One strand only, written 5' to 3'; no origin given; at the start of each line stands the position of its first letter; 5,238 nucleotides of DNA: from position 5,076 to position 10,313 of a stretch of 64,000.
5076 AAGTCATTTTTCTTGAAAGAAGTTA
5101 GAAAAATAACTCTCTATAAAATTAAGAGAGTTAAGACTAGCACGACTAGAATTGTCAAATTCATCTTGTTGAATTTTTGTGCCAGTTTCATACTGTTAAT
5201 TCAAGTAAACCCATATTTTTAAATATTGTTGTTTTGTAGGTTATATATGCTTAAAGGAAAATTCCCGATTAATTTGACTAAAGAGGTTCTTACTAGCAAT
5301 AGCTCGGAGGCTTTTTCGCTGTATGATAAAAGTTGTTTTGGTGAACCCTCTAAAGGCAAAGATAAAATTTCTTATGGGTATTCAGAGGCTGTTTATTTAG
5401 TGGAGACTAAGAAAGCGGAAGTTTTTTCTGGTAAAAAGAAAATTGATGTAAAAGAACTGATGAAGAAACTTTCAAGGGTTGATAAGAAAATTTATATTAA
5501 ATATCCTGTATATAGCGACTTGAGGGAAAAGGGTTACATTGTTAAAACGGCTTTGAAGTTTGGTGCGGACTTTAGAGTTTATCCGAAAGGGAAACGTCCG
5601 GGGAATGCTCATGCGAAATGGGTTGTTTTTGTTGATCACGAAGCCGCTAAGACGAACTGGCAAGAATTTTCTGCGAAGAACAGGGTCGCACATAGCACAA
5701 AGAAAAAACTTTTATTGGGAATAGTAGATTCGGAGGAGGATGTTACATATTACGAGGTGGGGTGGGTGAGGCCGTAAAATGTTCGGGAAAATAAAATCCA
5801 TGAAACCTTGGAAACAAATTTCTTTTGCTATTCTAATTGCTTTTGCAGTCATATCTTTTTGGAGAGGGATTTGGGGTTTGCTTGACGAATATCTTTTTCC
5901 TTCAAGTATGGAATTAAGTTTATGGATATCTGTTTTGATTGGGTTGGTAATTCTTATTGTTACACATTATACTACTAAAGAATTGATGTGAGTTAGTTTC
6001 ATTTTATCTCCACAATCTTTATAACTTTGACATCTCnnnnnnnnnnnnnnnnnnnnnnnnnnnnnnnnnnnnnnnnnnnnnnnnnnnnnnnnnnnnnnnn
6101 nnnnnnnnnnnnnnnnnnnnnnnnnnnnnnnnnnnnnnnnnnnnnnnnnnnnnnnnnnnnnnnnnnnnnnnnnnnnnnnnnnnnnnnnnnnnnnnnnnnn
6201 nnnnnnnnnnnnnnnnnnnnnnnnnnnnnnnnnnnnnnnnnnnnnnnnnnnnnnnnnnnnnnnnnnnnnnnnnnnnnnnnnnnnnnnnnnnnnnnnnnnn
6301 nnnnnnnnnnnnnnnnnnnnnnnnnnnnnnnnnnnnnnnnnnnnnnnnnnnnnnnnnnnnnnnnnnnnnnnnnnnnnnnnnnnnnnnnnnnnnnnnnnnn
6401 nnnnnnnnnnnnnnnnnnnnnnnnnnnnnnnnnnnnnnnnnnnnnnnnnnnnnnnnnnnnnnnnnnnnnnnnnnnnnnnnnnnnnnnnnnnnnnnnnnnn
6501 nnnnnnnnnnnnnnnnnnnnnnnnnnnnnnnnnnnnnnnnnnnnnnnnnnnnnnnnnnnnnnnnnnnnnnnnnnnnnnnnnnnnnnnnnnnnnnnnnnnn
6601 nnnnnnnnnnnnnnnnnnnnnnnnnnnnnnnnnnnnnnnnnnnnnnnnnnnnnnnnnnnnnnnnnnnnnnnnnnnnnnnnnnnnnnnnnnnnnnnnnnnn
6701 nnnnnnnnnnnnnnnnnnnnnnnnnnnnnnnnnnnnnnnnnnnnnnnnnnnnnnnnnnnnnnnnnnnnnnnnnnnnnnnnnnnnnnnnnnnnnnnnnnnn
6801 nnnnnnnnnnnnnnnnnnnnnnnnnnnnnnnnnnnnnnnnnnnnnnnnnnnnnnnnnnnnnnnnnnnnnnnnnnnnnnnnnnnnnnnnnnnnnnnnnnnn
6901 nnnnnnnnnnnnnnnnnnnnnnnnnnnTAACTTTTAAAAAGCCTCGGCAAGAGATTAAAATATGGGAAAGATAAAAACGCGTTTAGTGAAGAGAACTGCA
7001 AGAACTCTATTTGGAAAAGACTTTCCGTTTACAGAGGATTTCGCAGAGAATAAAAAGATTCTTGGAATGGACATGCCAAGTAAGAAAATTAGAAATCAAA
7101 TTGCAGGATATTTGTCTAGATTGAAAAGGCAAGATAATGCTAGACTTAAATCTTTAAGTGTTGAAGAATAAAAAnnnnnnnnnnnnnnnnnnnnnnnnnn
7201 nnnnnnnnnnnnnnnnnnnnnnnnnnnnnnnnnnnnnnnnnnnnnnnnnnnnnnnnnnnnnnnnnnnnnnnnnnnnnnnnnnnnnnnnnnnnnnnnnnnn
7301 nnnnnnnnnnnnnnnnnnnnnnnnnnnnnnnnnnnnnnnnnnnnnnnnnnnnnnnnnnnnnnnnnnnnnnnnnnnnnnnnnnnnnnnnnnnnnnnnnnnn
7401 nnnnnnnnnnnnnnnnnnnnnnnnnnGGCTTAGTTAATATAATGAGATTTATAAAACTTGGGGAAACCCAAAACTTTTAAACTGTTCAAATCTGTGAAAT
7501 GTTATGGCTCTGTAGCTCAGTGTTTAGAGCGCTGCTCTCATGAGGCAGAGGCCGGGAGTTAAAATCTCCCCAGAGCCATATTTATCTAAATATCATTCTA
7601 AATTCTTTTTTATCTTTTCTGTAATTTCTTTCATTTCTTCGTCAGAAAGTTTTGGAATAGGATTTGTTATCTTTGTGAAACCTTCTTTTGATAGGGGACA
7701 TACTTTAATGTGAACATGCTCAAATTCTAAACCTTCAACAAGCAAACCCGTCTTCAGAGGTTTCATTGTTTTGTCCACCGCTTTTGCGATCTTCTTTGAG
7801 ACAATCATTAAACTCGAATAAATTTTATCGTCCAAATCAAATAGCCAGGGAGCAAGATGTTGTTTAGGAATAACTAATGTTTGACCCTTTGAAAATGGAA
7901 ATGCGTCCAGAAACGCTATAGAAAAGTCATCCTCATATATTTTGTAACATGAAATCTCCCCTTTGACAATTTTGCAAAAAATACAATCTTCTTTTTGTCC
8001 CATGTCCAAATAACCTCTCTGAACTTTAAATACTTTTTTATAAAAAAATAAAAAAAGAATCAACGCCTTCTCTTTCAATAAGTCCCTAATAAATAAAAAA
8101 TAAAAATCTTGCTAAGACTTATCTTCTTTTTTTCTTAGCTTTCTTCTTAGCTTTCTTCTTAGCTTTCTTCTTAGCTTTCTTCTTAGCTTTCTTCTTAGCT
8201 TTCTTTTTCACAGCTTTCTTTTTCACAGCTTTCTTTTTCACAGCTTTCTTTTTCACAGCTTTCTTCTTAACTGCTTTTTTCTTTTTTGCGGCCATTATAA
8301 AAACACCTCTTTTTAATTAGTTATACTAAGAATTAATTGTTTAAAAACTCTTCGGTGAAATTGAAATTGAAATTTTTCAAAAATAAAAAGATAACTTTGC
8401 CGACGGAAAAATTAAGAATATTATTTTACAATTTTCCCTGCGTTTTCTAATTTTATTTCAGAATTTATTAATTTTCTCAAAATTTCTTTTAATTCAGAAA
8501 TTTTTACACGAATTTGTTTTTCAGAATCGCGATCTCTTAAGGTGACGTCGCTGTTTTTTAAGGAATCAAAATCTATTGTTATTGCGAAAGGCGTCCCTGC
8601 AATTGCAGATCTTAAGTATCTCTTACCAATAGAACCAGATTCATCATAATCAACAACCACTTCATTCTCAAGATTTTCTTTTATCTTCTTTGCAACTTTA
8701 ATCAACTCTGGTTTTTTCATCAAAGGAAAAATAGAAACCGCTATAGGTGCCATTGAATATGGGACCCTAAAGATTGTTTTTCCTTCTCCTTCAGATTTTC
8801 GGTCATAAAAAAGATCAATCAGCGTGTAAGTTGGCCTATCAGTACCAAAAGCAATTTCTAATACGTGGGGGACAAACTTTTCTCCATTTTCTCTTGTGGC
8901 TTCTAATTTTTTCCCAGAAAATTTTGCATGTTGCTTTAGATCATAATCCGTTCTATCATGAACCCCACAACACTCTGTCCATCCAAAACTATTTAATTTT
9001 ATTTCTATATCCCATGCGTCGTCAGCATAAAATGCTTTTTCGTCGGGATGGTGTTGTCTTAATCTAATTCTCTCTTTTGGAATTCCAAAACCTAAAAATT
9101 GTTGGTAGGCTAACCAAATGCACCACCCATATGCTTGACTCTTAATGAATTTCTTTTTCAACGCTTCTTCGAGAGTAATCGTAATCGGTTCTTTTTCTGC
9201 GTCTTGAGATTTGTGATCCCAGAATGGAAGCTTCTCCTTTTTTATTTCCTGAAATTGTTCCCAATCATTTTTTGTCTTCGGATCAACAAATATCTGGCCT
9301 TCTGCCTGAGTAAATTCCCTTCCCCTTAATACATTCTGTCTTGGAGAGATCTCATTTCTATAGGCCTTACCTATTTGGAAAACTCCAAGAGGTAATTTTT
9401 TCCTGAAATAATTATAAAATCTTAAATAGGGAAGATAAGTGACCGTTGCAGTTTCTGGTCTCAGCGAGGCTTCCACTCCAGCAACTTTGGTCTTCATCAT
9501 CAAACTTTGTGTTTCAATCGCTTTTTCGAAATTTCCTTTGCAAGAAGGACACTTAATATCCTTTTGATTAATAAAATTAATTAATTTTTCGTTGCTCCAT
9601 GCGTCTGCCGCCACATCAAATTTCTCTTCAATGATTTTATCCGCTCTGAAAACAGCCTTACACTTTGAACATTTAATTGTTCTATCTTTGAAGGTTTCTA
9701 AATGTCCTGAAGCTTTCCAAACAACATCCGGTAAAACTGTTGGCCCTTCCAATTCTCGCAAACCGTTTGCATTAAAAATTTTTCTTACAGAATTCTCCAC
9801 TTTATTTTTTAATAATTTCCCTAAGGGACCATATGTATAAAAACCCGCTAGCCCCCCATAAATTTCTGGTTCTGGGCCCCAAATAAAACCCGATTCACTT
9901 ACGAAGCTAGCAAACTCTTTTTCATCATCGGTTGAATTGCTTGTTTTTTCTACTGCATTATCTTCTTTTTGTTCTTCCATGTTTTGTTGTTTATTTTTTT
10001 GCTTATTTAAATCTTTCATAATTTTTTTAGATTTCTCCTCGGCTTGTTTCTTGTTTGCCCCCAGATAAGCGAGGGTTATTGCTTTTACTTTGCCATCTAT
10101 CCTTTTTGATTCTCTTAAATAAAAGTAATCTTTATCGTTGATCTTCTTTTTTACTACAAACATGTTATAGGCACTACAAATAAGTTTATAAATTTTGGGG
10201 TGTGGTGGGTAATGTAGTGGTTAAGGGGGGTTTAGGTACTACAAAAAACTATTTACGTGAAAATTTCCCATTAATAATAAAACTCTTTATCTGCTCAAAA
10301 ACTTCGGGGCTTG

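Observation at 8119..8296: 59-aa (AVKKK)4(AKKK)7 protein encoded by a perfect tandem DNA repeat, a histone H1-tail-like basic mini-protein with its own Shine-Dalgarno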

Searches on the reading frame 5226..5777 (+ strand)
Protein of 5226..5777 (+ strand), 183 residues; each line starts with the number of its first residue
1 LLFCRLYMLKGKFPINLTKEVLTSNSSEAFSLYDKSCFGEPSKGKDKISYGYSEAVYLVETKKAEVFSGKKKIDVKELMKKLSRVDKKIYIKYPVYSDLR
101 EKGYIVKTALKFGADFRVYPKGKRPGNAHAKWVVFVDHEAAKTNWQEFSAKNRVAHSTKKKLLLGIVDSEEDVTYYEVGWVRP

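Call 7: search_protein_families(library=pfam, proteins=[window:5226-5777:+], max_evalue=0.01)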
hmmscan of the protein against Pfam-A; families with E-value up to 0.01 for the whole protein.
window:5226-5777:+ (183 aa): 2 families
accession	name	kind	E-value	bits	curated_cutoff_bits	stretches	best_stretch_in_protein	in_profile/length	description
PF01974.23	tRNA_int_endo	-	3.2e-28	98.1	27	1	91-175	3-85/85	tRNA intron endonuclease, catalytic C-terminal domain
PF02778.19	tRNA_int_endo_N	-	9.2e-08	31.9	21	1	20-79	9-67/67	tRNA intron endonuclease, N-terminal domain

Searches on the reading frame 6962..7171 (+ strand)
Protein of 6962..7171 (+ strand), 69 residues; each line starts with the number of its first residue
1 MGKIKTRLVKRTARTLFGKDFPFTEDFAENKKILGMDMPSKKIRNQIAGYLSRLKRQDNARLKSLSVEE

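Call 7: search_protein_families(library=pfam, proteins=[window:6962-7171:+], max_evalue=0.01)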
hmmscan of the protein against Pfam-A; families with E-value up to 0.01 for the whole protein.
window:6962-7171:+ (69 aa): 1 family
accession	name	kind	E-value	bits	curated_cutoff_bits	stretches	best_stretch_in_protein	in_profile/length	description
PF00833.23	Ribosomal_S17e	-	7.1e-11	42.5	22.8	1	1-58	1-62/122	Ribosomal S17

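Call 52: find_encoding_contigs(protein=window:6962-7171:+, flank=3500, max_places=10)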
Protein window:6962-7171:+ (69 aa): 3 contigs read that carry it; 2 places shown.
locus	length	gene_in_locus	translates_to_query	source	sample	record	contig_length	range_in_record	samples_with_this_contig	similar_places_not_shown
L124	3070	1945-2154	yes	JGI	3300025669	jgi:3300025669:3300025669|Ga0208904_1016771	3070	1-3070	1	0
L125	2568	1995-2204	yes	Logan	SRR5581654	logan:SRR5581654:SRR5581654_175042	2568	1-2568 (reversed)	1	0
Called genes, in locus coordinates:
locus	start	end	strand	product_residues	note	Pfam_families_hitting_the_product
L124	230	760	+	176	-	PF02778:tRNA_int_endo_N, PF01974:tRNA_int_endo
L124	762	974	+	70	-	PF15993:Fuseless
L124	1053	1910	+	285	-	-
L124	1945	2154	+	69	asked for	PF00833:Ribosomal_S17e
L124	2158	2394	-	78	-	-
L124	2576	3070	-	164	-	?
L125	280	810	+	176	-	PF02778:tRNA_int_endo_N, PF01974:tRNA_int_endo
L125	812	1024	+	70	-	PF15993:Fuseless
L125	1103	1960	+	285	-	-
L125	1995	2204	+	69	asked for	PF00833:Ribosomal_S17e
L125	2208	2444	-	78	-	-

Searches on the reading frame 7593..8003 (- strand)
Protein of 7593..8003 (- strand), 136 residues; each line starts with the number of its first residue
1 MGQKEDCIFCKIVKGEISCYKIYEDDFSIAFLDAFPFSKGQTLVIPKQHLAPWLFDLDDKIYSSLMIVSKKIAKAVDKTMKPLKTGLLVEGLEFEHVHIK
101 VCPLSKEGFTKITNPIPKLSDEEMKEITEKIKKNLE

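Call 7: search_protein_families(library=pfam, proteins=[window:7593-8003:-], max_evalue=0.01)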
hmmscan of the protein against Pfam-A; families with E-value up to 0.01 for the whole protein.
window:7593-8003:- (136 aa): 2 families
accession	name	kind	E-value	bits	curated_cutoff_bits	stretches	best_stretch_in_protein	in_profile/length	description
PF01230.28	HIT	-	1.3e-13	51.9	21.5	1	15-103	2-94/98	HIT domain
PF11969.13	DcpS_C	-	6e-08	33.6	24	1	7-102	2-100/114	Scavenger mRNA decapping enzyme C-term binding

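Call 50: find_encoding_contigs(protein=window:7593-8003:-, flank=3000, max_places=10)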
Protein window:7593-8003:- (136 aa): no gene with exactly this product is on record in the collection.

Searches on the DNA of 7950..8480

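Call 66: search_rna_families(source=window, start=7950, end=8480, threshold=evalue, max_evalue=1)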
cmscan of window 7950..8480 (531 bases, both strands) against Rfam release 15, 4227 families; matches with E-value up to 1: 0.
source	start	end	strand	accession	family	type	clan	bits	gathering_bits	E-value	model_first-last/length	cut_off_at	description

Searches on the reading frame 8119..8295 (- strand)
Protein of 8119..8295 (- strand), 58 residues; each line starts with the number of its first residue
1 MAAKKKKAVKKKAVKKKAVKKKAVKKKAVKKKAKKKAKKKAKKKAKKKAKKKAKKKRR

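Call 7: search_protein_families(library=pfam, proteins=[window:8119-8295:-], max_evalue=0.01)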
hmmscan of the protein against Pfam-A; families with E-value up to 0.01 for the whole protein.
window:8119-8295:- (58 aa): 0 families

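Call 9: find_encoding_contigs(protein=window:8119-8295:-, flank=6000, max_places=10)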
Protein window:8119-8295:- (58 aa): no gene with exactly this product is on record in the collection.
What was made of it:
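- Tried and rejected: An exact-sequence look-up of the mini-protein and of the 136-aa HIT protein found nothing on record (calls 9, 50).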

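Call 17: find_homologous_proteins(query=window:8119-8295:-, max_evalue=0.001)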
Query window:8119-8295:-: 8000 candidates shared short words with the query, none scored E <= 0.001.
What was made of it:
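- Tried and rejected: The word-indexed phmmer search with the 58-aa protein gave 8000 candidates but none at E<=1e-3, because composition correction removes low-complexity matches (call 17).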

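Call 28: search_protein_families(library=pfam, proteins=[window:8122-8295:-], max_evalue=10)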
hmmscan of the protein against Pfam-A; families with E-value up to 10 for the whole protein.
seq(58 aa): 0 families
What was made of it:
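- On Chlamydial Hc1 (Pfam Hc1): No Pfam hit for the window protein or for the full-length orthologues (call 28).
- Closest known: Chlamydial Hc2. Different: There is no detectable sequence homology (Pfam HC2 not hit, calls 7, 28).
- Closest known: Chlamydial Hc1. Different: There is no Pfam Hc1 match (call 28).
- Closest known: Ribosomal microproteins eL41, bS22 and bTHX. Different: No Pfam match was found (call 28).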

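Call 29: search_protein_families(library=ncbifam, proteins=[window:8122-8295:-], max_evalue=10)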
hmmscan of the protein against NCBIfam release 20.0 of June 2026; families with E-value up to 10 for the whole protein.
seq(58 aa): 0 families

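Call 31: search_solved_structures(query=window:8119-8295:-, max_evalue=10)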
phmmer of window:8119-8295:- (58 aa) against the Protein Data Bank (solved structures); distinct sequences matched with E-value up to 10: 0.
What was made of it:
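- On Ribosomal microproteins (eL41 and similar): No Pfam or PDB sequence match (calls 28, 31).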

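Call 77: predict_structure(protein=window:8119-8295:-)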
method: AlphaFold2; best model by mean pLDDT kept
length: 58 residues; sequences in the alignment: 1
mean_pLDDT: 96.5   pTM: 0.55
mean pLDDT of the five models: 96.5, 94.5, 94.1, 93.0, 90.0
residues with pLDDT >= 90: 57; 70-90: 1; 50-70: 0; < 50: 0
segments of 3 or more residues with pLDDT < 50: none
pLDDT, mean of each block of 10 residues (from residue 1): 93 97 98 98 98 96
secondary structure, 60 per line:
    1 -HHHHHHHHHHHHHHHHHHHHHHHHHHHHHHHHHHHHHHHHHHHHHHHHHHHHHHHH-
elements in order: H2-57
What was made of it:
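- The AF2 single helix at pLDDT 96 (call 77) is not physically meaningful for an isolated +39 peptide.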

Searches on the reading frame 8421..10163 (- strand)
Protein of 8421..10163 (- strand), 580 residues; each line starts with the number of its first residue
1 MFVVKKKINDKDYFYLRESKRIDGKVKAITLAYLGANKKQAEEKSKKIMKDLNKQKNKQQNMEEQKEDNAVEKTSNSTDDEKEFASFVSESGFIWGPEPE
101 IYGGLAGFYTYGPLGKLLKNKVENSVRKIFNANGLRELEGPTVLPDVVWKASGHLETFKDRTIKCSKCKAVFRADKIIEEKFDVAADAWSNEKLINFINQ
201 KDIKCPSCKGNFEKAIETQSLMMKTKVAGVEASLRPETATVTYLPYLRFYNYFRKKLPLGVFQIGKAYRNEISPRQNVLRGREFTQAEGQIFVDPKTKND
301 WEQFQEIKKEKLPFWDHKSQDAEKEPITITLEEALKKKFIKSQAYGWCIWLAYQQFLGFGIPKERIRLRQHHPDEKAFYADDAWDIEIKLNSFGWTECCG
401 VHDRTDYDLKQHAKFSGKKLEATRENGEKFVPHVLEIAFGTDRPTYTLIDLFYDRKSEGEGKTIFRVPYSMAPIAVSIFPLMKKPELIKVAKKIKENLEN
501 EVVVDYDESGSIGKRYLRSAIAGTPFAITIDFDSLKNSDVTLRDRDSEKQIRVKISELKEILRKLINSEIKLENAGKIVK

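Call 7: search_protein_families(library=pfam, proteins=[window:8421-10163:-], max_evalue=0.01)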
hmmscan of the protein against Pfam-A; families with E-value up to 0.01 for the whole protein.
window:8421-10163:- (580 aa): 2 families
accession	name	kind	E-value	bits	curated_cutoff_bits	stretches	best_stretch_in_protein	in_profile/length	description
PF03129.25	HGTP_anticodon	-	2.4e-17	63.3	21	1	476-564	2-93/94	Anticodon binding domain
PF00587.30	tRNA-synt_2b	-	7.4e-10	39.6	29.3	1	254-443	31-170/179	tRNA synthetase class II core domain (G, H, P, S and T)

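Call 10: find_encoding_contigs(protein=window:8421-10163:-, flank=6000, max_places=6)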
Protein window:8421-10163:- (580 aa): 4 contigs read that carry it; 3 places shown.
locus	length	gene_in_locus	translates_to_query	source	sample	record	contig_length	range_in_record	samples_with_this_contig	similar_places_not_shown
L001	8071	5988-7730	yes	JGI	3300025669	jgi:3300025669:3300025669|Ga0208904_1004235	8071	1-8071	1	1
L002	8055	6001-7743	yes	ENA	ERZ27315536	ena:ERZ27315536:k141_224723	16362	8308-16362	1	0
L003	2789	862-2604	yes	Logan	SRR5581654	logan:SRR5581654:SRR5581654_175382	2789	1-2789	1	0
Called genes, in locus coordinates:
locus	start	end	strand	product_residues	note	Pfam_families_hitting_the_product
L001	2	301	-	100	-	?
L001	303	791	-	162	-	-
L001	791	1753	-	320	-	PF00297:Ribosomal_L3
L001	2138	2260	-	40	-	-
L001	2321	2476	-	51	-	-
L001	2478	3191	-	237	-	-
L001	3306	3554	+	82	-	PF01423:LSM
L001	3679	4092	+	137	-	-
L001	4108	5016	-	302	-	PF23023:Anti-Pycsar_Apyc1, PF13691:Lactamase_B_4 (weak), PF00753:Lactamase_B, PF12706:Lactamase_B_2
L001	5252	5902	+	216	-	-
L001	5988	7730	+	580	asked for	PF00587:tRNA-synt_2b, PF03129:HGTP_anticodon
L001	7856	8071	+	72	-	?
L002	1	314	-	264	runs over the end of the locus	PF00573:Ribosomal_L4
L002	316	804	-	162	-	-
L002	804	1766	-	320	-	PF00297:Ribosomal_L3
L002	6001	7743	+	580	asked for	PF00587:tRNA-synt_2b, PF03129:HGTP_anticodon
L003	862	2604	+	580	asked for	PF00587:tRNA-synt_2b, PF03129:HGTP_anticodon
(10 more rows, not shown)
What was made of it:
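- Copy numbers come from short-read assemblies in which contigs break at the repeat (calls 10, 52). Short-read contigs break at the repeat (calls 10, 52).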

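Call 16: find_related_loci(query=window:8421-10163:-, collection=genome_contigs, flank=4000)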
Query window:8421-10163:- (580 aa) in genome_contigs; peptide patterns used: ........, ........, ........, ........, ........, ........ (x = any residue, [..] = any of these).
189 stretches matched a pattern; 61 encode a relative of the query (tblastn E <= 1e-3); 61 distinct loci.
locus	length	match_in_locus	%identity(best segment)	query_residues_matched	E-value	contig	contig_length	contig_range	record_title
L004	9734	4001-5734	77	1-579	0e+0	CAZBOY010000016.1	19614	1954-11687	MAG TPA_asm: Candidatus Woesearchaeota archaeon isolate SRP178699_co2_446 genome assembly, contig: NODE_1971_length_1961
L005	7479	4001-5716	74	2-580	0e+0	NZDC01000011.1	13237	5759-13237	MAG: Candidatus Pacearchaeota archaeon isolate ARS1126 MHASMcontig_140679, whole genome shotgun sequence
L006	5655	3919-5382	78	83-574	0e+0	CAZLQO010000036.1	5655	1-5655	MAG TPA_asm: Candidatus Woesearchaeota archaeon isolate SRP178699_co1_15 genome assembly, contig: NODE_21101_length_5655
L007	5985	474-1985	75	77-580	0e+0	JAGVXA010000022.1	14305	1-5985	Candidatus Pacearchaeota archaeon isolate RIFOXYC1_FULL_38_15 rifoxyc1_full_scaffold_1515, whole genome shotgun sequence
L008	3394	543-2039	65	82-580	0e+0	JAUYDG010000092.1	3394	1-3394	MAG: Nanoarchaeota archaeon isolate C20_metabat.bin.16 C20_k141_824298, whole genome shotgun sequence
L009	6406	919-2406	67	83-578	0e+0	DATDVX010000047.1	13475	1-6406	MAG TPA_asm: Candidatus Nanoarchaeia archaeon isolate SMAG_U8095 k141_980502, whole genome shotgun sequence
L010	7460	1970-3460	67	83-580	0e+0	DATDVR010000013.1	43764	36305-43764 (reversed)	MAG TPA_asm: Candidatus Nanoarchaeia archaeon isolate SMAG_U8089 k141_1469925, whole genome shotgun sequence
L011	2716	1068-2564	65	82-580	0e+0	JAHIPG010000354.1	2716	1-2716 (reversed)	MAG: Nanoarchaeota archaeon isolate KR13_S3.mb.5 KR13_S3.mb.5_k141_588389, whole genome shotgun sequence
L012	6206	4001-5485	65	82-577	0e+0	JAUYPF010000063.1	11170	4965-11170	MAG: bacterium isolate C4_metabat.bin.111 C4_k141_247163, whole genome shotgun sequence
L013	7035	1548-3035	65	83-579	0e+0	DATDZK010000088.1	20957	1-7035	MAG TPA_asm: Candidatus Nanoarchaeia archaeon isolate SMAG_U8190 k141_706811, whole genome shotgun sequence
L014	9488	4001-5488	65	83-579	0e+0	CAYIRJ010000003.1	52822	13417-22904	MAG TPA_asm: Candidatus Woesearchaeota archaeon isolate ERP119705_co24_373 genome assembly, contig: NODE_457_length_5282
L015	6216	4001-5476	65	82-574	0e+0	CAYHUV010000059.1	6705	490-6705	MAG TPA_asm: Candidatus Woesearchaeota archaeon isolate ERP119705_co15_602 genome assembly, contig: NODE_14461_length_67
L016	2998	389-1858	64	82-572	0e+0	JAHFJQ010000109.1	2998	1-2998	MAG: archaeon isolate nzgw39 NODE_188425_length_2999_cov_2.189715, whole genome shotgun sequence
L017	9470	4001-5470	64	82-572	0e+0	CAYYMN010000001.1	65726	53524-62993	MAG TPA_asm: Candidatus Woesearchaeota archaeon isolate binchicken_co191_122 genome assembly, contig: NODE_440_length_65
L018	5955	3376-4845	64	82-572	0e+0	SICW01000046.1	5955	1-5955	MAG: Candidatus Woesearchaeota archaeon isolate Baikal-deep-G139 BACOMB-DPANN-C121, whole genome shotgun sequence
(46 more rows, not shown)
